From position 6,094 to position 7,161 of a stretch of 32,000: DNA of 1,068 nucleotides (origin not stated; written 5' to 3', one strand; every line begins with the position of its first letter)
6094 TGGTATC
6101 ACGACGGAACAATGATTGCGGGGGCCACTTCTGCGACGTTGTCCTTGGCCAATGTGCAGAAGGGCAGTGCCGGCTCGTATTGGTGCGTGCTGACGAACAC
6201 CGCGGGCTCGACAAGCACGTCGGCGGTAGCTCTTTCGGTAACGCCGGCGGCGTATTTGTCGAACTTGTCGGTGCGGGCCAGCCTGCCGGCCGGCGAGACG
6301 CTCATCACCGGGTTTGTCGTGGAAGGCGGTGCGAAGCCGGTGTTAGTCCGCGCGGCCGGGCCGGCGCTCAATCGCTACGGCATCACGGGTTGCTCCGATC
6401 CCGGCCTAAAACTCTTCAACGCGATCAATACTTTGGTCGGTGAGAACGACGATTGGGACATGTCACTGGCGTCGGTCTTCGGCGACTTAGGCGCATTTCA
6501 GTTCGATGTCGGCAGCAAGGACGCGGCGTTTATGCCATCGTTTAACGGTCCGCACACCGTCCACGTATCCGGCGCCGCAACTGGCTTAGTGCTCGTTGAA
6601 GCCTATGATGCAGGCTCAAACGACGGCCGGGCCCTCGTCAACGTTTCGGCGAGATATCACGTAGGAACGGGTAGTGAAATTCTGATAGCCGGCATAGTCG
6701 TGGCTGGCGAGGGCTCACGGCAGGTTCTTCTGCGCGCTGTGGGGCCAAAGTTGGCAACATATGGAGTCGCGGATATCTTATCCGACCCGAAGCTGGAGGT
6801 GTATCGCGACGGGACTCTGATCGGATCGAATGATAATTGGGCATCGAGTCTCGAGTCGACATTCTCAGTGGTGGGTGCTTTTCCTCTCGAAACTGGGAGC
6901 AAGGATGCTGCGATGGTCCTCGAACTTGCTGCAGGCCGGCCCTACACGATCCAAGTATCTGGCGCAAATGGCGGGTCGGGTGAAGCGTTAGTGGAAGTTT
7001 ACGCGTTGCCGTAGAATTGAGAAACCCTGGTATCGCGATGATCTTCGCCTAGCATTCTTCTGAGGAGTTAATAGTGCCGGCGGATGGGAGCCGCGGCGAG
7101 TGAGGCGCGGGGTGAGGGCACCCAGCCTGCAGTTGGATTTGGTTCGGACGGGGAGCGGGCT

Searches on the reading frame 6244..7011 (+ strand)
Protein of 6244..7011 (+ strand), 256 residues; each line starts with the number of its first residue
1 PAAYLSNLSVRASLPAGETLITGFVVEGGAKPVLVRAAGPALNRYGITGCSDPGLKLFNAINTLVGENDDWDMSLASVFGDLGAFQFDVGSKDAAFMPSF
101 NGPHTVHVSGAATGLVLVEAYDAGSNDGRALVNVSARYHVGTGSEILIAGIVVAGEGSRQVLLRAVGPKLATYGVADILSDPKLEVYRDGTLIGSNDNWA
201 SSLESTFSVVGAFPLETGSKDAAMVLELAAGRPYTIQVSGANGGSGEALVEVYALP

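Call 6: search_protein_families(library=pfam, proteins=[window:6244-7011:+], max_evalue=1)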
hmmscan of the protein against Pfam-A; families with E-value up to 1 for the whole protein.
window:6244-7011:+ (256 aa): 0 families

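Call 7: search_protein_families(library=ncbifam, proteins=[window:6244-7011:+], max_evalue=1)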
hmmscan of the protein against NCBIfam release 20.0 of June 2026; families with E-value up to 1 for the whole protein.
window:6244-7011:+ (256 aa): 0 families

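Call 19: predict_structure(alignment_id=A2)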
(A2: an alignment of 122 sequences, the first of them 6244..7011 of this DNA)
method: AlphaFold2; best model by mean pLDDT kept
length: 256 residues; sequences in the alignment: 122
mean_pLDDT: 95.7   pTM: 0.90
mean pLDDT of the five models: 95.7, 95.1, 94.5, 93.7, 93.1
residues with pLDDT >= 90: 245; 70-90: 7; 50-70: 4; < 50: 0
segments of 3 or more residues with pLDDT < 50: none
pLDDT, mean of each block of 10 residues (from residue 1): 92 95 94 97 96 97 96 97 96 96 97 96 79 95 94 95 98 97 98 98 97 97 98 97 97 96
secondary structure, 60 per line:
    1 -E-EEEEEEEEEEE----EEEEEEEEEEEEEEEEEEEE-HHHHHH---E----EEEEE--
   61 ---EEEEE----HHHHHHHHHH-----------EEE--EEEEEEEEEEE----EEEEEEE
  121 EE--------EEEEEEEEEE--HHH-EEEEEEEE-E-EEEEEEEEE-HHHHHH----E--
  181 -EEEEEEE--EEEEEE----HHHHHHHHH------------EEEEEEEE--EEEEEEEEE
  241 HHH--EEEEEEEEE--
elements in order: E4-14 E19-38 H40-45 E54-58 E64-68 H73-82 E94-96 E99-109 E114-122 E131-140 E147-154 E158-166 H168-173 E182-188 E191-196 H201-209 E222-229 E232-240 E246-254

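Call 21: search_protein_representatives(alignment_id=A2)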
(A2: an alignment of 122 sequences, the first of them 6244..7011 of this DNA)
Query: 122 sequences, 226 profile positions. Proteins with E-value up to 0.001 (for the whole library): 19427; up to 1e-10: 16413; up to 1e-30: 11279. The best 150 are listed.
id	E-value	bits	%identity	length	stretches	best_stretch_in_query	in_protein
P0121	1.0e-173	590.9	-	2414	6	76-226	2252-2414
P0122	4.5e-166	565.9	-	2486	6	78-226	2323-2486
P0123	1.1e-165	564.6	-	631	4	8-226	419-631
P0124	2.8e-156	533.9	-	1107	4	19-226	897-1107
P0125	1.2e-154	528.5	-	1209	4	31-226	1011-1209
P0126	2.9e-152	520.7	-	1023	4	78-225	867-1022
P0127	2.6e-146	501.3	-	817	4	15-226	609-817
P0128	1.6e-145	498.7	-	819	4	18-226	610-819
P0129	1.7e-140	482.3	-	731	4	8-226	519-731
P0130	4.2e-139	477.7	-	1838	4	58-225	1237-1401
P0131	9.0e-139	476.6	-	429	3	14-225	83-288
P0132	4.0e-138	474.5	-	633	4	25-225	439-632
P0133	9.9e-138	473.2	-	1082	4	21-226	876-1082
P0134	3.5e-137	471.4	-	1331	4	93-225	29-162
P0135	3.9e-137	471.2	-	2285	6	79-226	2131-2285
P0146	1.7e-125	433.2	-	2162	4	95-225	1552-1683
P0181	3.3e-113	393.0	-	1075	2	14-225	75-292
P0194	1.0e-111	388.1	-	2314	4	78-226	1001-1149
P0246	1.1e-108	378.2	-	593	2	38-226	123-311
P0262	5.6e-108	375.9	-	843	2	28-226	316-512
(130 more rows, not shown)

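Call 22: fold_search(model_id=the predicted structure, library=pdb)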
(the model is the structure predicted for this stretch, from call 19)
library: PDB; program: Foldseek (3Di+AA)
matches with E <= 10: 1234; with E <= 0.001: 29
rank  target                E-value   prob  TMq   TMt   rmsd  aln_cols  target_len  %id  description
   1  5iku                  1.3e-06  1.00  0.29  0.31  16.0       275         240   10  Crystal structure of the Hathewaya histolytica ColG tandem collagen-binding domain s3as3b in the presence of calcium at  (released 2017-03-15)
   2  9fth_A                2.6e-06  1.00  0.28  0.13  15.4       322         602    8  Open conformation of the pentameric ligand-gated ion channel, DeCLIC at pH 5 with 10mM Ca2+ (released 2024-09-11)
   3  6f1c_A                3.3e-05  0.92  0.22  0.20  28.0       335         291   10  C1rC1s complex (released 2018-01-17)
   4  6v4a_C                3.9e-05  0.99  0.28  0.13  14.3       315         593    8  An open conformation of a Pentameic ligand-gated ion channel with additional N-terminal domain (released 2020-06-03)
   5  6f1c_C                4.4e-05  0.91  0.22  0.20  27.8       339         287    8  C1rC1s complex (released 2018-01-17)
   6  8h2i_bE               5.0e-05  0.84  0.21  0.16  17.6       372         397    9  Near-atomic structure of five-fold averaged PBCV-1 capsid (released 2022-11-16)
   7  8h2i_bC               8.5e-05  0.75  0.21  0.14  18.3       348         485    9  Near-atomic structure of five-fold averaged PBCV-1 capsid (released 2022-11-16)
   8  4qaw_D                1.0e-04  0.77  0.20  0.12  17.1       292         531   14  Structure of modular Xyn30D from Paenibacillus barcinonensis (released 2014-10-08)
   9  4kh9_B                1.4e-04  0.87  0.28  0.21  17.8       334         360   10  Crystal structure of a DUF4785 family protein (lpg0956) from Legionella pneumophila subsp. pneumophila str. Philadelph (released 2013-07-03)
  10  4qaw_E                1.7e-04  0.77  0.21  0.12  17.2       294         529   14  Structure of modular Xyn30D from Paenibacillus barcinonensis (released 2014-10-08)
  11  6fzv_D                2.1e-04  0.82  0.22  0.23  17.7       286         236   11  Crystal structure of the metalloproteinase enhancer PCPE-1 bound to the procollagen C propeptide trimer (short) (released 2018-07-04)
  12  2ygl_A                2.3e-04  0.96  0.27  0.21  22.9       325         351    6  The X-ray crystal structure of tandem CBM51 modules of Sp3GH98, the family 98 glycoside hydrolase from Streptococcus p (released 2011-06-22)
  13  4kh9_A                3.1e-04  0.82  0.29  0.22  17.5       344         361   10  Crystal structure of a DUF4785 family protein (lpg0956) from Legionella pneumophila subsp. pneumophila str. Philadelph (released 2013-07-03)
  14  4kq7_A                3.1e-04  0.75  0.22  0.17  15.5       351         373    8  Crystal structure of a DUF2961 family protein (BACUNI_00161) from Bacteroides uniformis ATCC 8492 at 1.62 A resolution (released 2013-07-17)
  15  6f1h_D                3.3e-04  0.54  0.21  0.20  28.7       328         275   10  C1rC1s complex (released 2018-01-17)
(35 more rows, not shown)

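Call 27: search_protein_families(library=ncbifam, alignment_id=A2, max_evalue=0.01)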
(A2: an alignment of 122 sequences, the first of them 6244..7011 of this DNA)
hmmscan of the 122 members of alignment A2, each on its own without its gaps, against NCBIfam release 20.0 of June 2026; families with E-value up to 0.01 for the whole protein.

A. member 1, window:6244-7011:+ (256 aa): 0 families

B. families by the number of members that match (of 122 scanned): 8 families
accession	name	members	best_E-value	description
NF038127.1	FDP_fam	79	1.9e-14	DVUA0089 family protein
TIGR04183.1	Por_Secre_tail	8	3.9e-05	T9SS type A sorting domain-containing protein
NF045619.1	adhes_GNV_Cterm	2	0.0014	BapA/Bap/LapF family large adhesin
NF035923.1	TPP_ScyA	1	0.00028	scytonemin biosynthesis protein ScyA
NF005750.0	PRK07574.1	1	0.0014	NAD-dependent formate dehydrogenase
TIGR01375.1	soxG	1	0.003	sarcosine oxidase subunit gamma family protein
TIGR02083.1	LEU2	1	0.0073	3-isopropylmalate dehydratase large subunit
TIGR04411.1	T2SS_GspN_Lepto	1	0.0087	type II secretion system protein GspN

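Call 32: fold_search(model_id=the predicted structure, library=viral)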
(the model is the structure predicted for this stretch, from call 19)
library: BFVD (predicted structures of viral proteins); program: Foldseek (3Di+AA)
matches with E <= 10: 1358; with E <= 0.001: 32
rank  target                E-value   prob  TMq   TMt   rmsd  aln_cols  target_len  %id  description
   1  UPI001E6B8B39         5.0e-08  1.00  0.23  0.18  16.1       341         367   13  (no name look-up for this kind of identifier)
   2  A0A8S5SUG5            2.7e-06  1.00  0.29  0.17  16.8       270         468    8  Leucine rich repeat protein [Siphoviridae sp. ctqPo10]
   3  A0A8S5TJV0            1.8e-05  0.44  0.13  0.06  20.3       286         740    7  Uncharacterized protein [CrAss-like virus sp. ctyM420]
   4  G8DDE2                2.9e-05  0.90  0.24  0.16  18.8       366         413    5  (no name in the UniProt tables at hand)
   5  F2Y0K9                4.1e-05  0.90  0.23  0.17  18.4       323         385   13  (no name in the UniProt tables at hand)
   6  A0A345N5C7            4.4e-05  1.00  0.29  0.30  15.2       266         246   10  (no name in the UniProt tables at hand)
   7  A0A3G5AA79            4.9e-05  0.90  0.22  0.15  23.3       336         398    7  Uncharacterized protein [Hyperionvirus sp.]
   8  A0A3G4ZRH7            4.9e-05  0.82  0.21  0.15  16.7       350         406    6  Major capsid protein [Terrestrivirus sp.]
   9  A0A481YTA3            6.2e-05  0.99  0.28  0.21  17.2       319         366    7  Uncharacterized protein [Marseillevirus LCMAC101]
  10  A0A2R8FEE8            7.4e-05  0.91  0.26  0.15  18.6       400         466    8  Divergent Major Capsid Protein [Brazilian cedratvirus IHUMI]
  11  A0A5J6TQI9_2          7.4e-05  0.75  0.21  0.09  22.0       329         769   11  (no name in the UniProt tables at hand)
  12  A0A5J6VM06            7.4e-05  0.66  0.19  0.15  18.3       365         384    7  Major capsid protein [Megaviridae environmental sample]
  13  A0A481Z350            7.9e-05  0.99  0.30  0.14  12.7       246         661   10  Uncharacterized protein [Pithovirus LCPAC102]
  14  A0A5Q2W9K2            1.0e-04  0.95  0.25  0.23  37.1       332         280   11  (no name in the UniProt tables at hand)
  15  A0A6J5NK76            1.0e-04  0.90  0.23  0.16  32.7       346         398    9  Uncharacterized protein [uncultured Caudovirales phage]
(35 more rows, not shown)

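Call 33: search_protein_families(library=pfam, alignment_id=A3, max_evalue=0.001)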
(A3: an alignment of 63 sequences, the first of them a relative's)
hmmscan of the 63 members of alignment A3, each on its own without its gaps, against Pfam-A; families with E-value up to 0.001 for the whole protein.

A. member 1, P0123 (631 aa): 3 families
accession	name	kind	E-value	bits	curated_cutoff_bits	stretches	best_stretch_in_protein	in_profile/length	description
PF13927.12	Ig_3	-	2.2e-10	41.3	30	1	292-359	2-78/78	Immunoglobulin domain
PF07679.22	I-set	-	4.6e-10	39.9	23.7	1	292-373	1-90/90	Immunoglobulin I-set domain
PF13895.12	Ig_2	-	6.6e-06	26.7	27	1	297-373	5-79/79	Immunoglobulin domain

B. families by the number of members that match (of 63 scanned): 51 families (the first 25 are shown)
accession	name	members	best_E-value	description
PF13927.12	Ig_3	29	1.2e-61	Immunoglobulin domain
PF07679.22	I-set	27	1.7e-48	Immunoglobulin I-set domain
PF13895.12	Ig_2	26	1.4e-32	Immunoglobulin domain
PF00047.31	ig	18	9.9e-16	Immunoglobulin domain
PF25021.1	TEN_NHL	9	4.3e-35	Teneurin NHL domain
PF07686.23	V-set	9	2.5e-16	Immunoglobulin V-set domain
PF05345.18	He_PIG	8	8.9e-94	Putative Ig domain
PF01436.27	NHL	8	7.9e-51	NHL repeat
PF08450.18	SGL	8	2e-21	SMP-30/Gluconolactonase/LRE-like region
PF06739.17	SBBP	8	2.4e-21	Beta-propeller repeat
PF22701.2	Mala_s_1-like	7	3.7e-09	Mal s 1 allergenic protein-like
PF00801.26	PKD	6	3.4e-08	PKD domain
PF05787.19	PhoX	5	7.9e-11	Alkaline phosphatase PhoX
PF24684.1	Vgb_lyase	5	4.7e-08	Virginiamycin B lyase family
PF07495.19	Y_Y_Y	4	4.4e-07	Y_Y_Y domain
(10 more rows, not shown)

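Call 40: search_protein_families(library=pfam, proteins=[P0134, P0146, P0194, P0181, P0246, P0262], max_evalue=0.001)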
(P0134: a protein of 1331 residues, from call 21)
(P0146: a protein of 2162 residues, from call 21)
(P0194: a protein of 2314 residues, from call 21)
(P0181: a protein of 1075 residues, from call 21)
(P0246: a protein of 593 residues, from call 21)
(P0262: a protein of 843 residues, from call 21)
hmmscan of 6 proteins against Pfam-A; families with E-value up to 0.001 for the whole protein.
P0134 (1331 aa): 5 families
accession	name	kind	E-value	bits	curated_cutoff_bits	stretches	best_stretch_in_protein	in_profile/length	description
PF13927.12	Ig_3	-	5.4e-62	206.7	30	6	390-457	2-78/78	Immunoglobulin domain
PF07679.22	I-set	-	2.3e-56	188.3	23.7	6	390-471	1-90/90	Immunoglobulin I-set domain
PF13895.12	Ig_2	-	9e-41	138.4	27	3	394-471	6-79/79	Immunoglobulin domain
PF00047.31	ig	-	3.4e-14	53.3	21.8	0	399-464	3-79/81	Immunoglobulin domain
PF07686.23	V-set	-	1.7e-12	47.9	26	0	690-731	66-108/109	Immunoglobulin V-set domain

P0146 (2162 aa): 11 families
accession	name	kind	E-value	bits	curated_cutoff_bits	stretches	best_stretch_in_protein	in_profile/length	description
PF13540.12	RCC1_2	-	2.4e-71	234.4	22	9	597-625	2-30/30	Regulator of chromosome condensation (RCC1) repeat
PF13927.12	Ig_3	-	3.5e-66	220.1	30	7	1298-1364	2-77/78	Immunoglobulin domain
PF25390.1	WD40_RLD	-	1.6e-53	182.8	150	4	183-326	90-273/363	RCC1-like domain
PF07679.22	I-set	-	3.1e-48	162.2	23.7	5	1298-1370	1-82/90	Immunoglobulin I-set domain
PF13895.12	Ig_2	-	1e-39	135.1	27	3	42-123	2-79/79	Immunoglobulin domain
PF00047.31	ig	-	4.2e-13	49.9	21.8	0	1839-1904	3-79/81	Immunoglobulin domain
PF05345.18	He_PIG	-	2.1e-11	44.5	24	1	945-1028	2-95/96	Putative Ig domain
PF07686.23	V-set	-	2.2e-05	25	26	0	1425-1459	67-101/109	Immunoglobulin V-set domain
PF20418.3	Herpes_gE_N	-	2.3e-05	24.7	24.5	0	3-124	22-128/129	Alphaherpesvirus glycoprotein E N-terminal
PF16681.11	Ig_5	-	6.6e-05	23.7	27.3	0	56-112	6-62/82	Ig-like domain on T-cell surface glycoprotein CD3 epsilon chain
PF11465.14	Receptor_2B4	-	0.0005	20.7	21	0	1518-1552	72-106/108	Natural killer cell receptor 2B4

P0194 (2314 aa): 10 families
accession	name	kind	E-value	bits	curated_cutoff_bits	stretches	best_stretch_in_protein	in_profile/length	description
PF13927.12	Ig_3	-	7.5e-85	279.9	30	9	834-914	2-78/78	Immunoglobulin domain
PF07679.22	I-set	-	6.7e-69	228.4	23.7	6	834-928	1-90/90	Immunoglobulin I-set domain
PF13540.12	RCC1_2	-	1.7e-61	203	22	6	247-276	1-30/30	Regulator of chromosome condensation (RCC1) repeat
PF13895.12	Ig_2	-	9e-59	196.1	27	6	1290-1368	3-79/79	Immunoglobulin domain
PF25390.1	WD40_RLD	-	2.2e-46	159.3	150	3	134-355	91-331/363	RCC1-like domain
PF07686.23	V-set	-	1e-15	58.3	26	0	431-469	70-108/109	Immunoglobulin V-set domain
PF00047.31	ig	-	2.9e-15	56.8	21.8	0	1383-1447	2-77/81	Immunoglobulin domain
PF05345.18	He_PIG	-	5.5e-08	33.6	24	1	929-1017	8-96/96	Putative Ig domain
PF16681.11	Ig_5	-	1.1e-05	26.2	27.3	0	419-454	22-58/82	Ig-like domain on T-cell surface glycoprotein CD3 epsilon chain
PF16680.11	Ig_4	-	0.00087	20.2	30.1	0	1404-1437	13-46/71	T-cell surface glycoprotein CD3 delta chain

P0181 (1075 aa): 0 families

P0246 (593 aa): 1 family
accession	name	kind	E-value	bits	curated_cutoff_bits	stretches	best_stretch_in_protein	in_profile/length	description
PF00753.33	Lactamase_B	-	1.3e-10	42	22.7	1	329-527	4-173/196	Metallo-beta-lactamase superfamily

P0262 (843 aa): 4 families
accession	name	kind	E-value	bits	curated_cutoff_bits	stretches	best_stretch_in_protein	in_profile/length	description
PF18998.6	Flg_new_2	-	7.1e-19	68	23.6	2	593-661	2-71/73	Divergent InlB B-repeat domain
PF13927.12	Ig_3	-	3.2e-11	44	30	1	162-229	2-78/78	Immunoglobulin domain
PF07679.22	I-set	-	1.6e-08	34.9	23.7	1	164-238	3-86/90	Immunoglobulin I-set domain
PF13895.12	Ig_2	-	2.9e-07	31.1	27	1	161-243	1-79/79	Immunoglobulin domain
